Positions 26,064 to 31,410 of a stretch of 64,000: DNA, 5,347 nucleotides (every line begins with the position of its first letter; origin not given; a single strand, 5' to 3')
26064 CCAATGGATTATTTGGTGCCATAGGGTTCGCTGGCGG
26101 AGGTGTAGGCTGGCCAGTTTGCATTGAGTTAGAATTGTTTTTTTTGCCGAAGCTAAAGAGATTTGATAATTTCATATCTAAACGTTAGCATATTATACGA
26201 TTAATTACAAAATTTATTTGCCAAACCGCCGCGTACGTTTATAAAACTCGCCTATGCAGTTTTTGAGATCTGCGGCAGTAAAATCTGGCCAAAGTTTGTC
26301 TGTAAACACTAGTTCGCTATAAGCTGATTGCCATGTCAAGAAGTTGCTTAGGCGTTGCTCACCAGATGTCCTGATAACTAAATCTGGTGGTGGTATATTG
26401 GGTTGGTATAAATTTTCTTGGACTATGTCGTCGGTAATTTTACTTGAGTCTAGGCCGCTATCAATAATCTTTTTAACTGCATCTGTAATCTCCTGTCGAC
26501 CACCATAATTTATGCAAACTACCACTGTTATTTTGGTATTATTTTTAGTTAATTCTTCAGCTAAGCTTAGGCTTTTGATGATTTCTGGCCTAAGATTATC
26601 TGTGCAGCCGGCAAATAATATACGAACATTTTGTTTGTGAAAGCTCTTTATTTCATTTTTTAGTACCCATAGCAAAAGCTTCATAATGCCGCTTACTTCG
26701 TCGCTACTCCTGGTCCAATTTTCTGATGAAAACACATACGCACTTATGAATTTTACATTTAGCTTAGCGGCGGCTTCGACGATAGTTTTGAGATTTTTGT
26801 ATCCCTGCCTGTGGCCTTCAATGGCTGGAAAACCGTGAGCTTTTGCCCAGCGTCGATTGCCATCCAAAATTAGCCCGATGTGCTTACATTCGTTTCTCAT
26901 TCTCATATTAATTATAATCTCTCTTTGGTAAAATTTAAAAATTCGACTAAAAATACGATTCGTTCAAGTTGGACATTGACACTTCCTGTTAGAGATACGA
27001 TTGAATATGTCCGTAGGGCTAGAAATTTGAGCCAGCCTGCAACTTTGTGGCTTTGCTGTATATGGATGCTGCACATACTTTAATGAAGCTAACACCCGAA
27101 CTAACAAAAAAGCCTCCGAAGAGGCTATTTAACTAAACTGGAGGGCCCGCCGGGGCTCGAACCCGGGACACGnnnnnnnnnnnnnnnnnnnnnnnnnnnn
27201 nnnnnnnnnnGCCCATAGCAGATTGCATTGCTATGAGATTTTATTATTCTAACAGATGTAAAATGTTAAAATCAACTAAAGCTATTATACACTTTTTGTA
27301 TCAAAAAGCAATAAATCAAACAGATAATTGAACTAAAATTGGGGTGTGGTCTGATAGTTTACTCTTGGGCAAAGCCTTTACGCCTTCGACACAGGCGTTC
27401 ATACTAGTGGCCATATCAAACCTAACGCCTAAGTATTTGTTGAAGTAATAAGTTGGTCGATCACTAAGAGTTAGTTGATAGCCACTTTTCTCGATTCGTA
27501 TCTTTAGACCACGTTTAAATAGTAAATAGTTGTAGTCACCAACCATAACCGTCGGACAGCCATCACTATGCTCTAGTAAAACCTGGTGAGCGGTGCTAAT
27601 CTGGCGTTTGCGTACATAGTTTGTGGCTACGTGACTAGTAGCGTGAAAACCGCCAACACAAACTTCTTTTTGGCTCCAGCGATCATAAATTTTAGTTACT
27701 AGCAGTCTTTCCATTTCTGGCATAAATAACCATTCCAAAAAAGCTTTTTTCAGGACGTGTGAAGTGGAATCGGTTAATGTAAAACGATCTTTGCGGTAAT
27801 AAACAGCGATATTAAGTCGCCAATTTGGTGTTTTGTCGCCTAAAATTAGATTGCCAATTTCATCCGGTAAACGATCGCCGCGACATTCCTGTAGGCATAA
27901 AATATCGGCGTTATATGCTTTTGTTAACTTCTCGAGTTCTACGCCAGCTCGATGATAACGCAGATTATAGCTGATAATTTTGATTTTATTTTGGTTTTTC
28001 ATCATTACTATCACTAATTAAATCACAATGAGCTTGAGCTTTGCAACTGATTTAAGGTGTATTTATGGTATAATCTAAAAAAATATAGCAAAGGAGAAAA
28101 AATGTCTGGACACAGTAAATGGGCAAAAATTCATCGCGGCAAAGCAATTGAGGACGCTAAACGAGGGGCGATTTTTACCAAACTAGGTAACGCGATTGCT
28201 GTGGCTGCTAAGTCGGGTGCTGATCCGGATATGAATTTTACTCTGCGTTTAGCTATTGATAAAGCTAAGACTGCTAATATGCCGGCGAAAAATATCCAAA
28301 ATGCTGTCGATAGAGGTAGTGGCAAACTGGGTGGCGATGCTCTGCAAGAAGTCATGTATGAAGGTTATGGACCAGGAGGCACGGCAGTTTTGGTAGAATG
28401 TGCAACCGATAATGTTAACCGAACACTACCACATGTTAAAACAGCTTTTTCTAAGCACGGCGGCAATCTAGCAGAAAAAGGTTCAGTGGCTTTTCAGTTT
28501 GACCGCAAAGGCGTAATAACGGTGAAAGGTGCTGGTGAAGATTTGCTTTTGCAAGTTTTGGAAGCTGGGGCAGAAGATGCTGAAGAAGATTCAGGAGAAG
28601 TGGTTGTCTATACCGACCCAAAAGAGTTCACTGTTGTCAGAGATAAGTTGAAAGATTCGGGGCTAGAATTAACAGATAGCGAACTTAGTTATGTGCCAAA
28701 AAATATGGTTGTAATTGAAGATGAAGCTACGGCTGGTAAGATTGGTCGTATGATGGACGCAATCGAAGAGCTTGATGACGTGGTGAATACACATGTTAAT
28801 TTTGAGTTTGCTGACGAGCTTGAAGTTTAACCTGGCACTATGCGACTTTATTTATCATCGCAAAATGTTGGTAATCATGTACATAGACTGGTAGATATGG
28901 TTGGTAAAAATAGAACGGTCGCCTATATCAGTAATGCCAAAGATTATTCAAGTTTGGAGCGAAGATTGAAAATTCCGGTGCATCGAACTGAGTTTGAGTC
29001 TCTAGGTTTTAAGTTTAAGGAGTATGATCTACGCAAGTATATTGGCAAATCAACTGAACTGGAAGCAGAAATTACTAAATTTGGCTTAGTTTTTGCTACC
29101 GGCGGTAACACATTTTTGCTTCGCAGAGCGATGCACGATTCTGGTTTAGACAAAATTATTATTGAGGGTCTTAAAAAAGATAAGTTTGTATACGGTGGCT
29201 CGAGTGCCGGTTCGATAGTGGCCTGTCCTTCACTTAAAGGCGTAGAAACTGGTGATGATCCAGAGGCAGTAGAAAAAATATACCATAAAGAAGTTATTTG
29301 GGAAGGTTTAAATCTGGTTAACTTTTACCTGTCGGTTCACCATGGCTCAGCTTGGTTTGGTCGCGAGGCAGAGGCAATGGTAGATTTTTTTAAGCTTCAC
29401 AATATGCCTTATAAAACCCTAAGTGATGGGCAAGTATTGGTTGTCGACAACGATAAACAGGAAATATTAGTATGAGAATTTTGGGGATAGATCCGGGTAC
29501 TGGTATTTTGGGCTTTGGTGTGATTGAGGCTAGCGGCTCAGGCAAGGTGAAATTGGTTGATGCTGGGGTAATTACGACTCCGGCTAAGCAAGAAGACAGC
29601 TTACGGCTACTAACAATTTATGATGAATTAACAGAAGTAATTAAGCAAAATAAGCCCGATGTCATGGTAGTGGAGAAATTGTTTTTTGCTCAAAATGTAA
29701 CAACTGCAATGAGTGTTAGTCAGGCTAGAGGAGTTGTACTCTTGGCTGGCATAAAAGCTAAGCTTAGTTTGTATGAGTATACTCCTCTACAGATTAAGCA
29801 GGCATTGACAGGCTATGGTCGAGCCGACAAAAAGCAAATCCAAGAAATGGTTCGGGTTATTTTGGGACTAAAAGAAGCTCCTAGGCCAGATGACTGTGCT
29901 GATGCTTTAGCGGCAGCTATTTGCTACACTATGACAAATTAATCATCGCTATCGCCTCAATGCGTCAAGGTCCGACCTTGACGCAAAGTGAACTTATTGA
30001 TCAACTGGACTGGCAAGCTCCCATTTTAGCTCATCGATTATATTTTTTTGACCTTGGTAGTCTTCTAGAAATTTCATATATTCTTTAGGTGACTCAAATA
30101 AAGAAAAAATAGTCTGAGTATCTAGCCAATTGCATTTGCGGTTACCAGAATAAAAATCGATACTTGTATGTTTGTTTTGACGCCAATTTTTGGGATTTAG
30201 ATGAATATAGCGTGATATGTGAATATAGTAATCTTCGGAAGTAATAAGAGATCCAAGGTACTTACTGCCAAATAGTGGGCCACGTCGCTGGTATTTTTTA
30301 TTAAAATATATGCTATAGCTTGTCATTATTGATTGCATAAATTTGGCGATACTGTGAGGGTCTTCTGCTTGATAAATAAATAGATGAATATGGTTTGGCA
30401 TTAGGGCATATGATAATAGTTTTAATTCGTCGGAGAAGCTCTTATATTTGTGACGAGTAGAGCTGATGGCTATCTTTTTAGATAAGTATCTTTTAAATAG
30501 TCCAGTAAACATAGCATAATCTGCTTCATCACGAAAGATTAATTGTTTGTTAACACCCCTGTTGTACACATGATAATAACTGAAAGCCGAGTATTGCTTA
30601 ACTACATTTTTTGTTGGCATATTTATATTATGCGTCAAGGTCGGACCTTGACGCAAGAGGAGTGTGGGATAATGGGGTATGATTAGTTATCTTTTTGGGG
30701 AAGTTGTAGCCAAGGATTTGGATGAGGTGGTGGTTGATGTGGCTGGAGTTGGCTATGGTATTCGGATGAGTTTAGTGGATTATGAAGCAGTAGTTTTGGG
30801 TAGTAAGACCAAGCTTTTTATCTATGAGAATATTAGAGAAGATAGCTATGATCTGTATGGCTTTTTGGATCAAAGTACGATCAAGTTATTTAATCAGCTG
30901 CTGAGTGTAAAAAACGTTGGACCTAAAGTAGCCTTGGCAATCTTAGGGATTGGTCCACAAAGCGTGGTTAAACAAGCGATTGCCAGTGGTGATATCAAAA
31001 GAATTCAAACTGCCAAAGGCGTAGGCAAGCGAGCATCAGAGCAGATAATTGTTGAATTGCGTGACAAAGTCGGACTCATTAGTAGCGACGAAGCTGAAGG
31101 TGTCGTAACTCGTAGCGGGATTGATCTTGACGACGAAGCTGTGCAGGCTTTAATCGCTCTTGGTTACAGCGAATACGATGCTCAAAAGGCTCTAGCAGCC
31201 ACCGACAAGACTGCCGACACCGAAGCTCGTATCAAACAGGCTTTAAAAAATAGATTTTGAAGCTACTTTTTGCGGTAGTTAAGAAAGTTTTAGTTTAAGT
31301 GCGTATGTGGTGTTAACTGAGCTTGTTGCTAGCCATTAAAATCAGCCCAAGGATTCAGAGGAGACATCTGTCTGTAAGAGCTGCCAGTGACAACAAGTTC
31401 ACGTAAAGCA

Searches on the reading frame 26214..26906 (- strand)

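Call 70: search_protein_families(library=pfam, proteins=[window:26214-26906:-], max_evalue=0.001)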
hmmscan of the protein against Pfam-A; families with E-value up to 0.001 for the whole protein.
window:26214-26906:- (230 aa): 1 family
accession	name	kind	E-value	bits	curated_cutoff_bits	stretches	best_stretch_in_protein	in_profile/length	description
PF01255.24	Prenyltransf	-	1.1e-80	270.7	27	1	13-229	1-219/219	Putative undecaprenyl diphosphate synthase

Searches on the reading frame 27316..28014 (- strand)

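Call 70: search_protein_families(library=pfam, proteins=[window:27316-28014:-], max_evalue=0.001)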
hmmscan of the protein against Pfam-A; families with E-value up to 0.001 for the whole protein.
window:27316-28014:- (232 aa): 1 family
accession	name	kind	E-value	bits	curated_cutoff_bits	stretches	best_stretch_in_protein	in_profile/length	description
PF03372.29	Exo_endo_phos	-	3.1e-07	30.8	24.5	1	15-173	2-166/225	Endonuclease/Exonuclease/phosphatase family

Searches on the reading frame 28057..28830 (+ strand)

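Call 70: search_protein_families(library=pfam, proteins=[window:28057-28830:+], max_evalue=0.001)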
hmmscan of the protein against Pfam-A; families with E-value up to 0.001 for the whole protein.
window:28057-28830:+ (257 aa): 3 families
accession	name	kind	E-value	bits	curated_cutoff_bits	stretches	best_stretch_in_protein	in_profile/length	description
PF01709.26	Transcrip_reg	-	1.2e-52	178.3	27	1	97-249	2-160/160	TACO1/YebC second and third domain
PF20772.2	TACO1_YebC_N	-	4.9e-27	94.6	36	1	20-90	1-73/73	TACO1/YebC protein N-terminal domain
PF03927.19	NapD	-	6.2e-05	23.4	28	1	182-250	6-72/76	NapD protein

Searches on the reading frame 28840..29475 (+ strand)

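Call 86: search_protein_families(library=pfam, proteins=[window:28840-29475:+], max_evalue=0.001)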
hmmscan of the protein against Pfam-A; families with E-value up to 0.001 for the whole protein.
window:28840-29475:+ (211 aa): 1 family
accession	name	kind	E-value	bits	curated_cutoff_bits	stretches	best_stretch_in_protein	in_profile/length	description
PF03575.23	Peptidase_S51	-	4.1e-21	76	23.9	1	15-209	20-205/206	Peptidase family S51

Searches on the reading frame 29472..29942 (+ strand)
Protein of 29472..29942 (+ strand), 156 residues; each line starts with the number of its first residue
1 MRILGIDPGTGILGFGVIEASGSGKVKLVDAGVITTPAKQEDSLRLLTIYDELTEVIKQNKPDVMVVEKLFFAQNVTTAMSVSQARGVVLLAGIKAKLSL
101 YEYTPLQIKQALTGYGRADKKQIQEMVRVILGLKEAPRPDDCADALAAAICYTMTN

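Call 86: search_protein_families(library=pfam, proteins=[window:29472-29942:+], max_evalue=0.001)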
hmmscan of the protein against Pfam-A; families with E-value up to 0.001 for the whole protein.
window:29472-29942:+ (156 aa): 1 family
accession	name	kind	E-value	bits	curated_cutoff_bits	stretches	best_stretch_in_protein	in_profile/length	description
PF02075.23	RuvC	-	1.5e-50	171.4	22.2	1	3-151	1-147/148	Crossover junction endodeoxyribonuclease RuvC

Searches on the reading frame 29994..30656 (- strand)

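Call 86: search_protein_families(library=pfam, proteins=[window:29994-30656:-], max_evalue=0.001)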
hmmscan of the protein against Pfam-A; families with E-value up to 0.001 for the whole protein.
window:29994-30656:- (220 aa): 1 family
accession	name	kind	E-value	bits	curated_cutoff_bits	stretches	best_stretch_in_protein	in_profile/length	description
PF01797.21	Y1_Tnp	-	1.6e-08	35.1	23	1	75-152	38-119/121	Transposase IS200 like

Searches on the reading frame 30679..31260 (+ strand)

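Call 86: search_protein_families(library=pfam, proteins=[window:30679-31260:+], max_evalue=0.001)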
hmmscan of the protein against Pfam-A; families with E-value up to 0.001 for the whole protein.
window:30679-31260:+ (193 aa): 4 families
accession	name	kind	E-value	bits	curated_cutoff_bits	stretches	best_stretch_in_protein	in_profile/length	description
PF01330.27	RuvA_N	-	1.3e-17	64.1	23.6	1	1-61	1-61/61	RuvA N terminal domain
PF14520.12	HHH_5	-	1.2e-13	51.8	27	1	71-129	1-57/57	Helix-hairpin-helix domain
PF07499.19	RuvA_C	-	1.1e-10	42.3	24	1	152-190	4-44/47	RuvA, C-terminal domain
PF00627.37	UBA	-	3.9e-05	23.8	22.4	1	151-177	2-28/37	UBA/TS-N domain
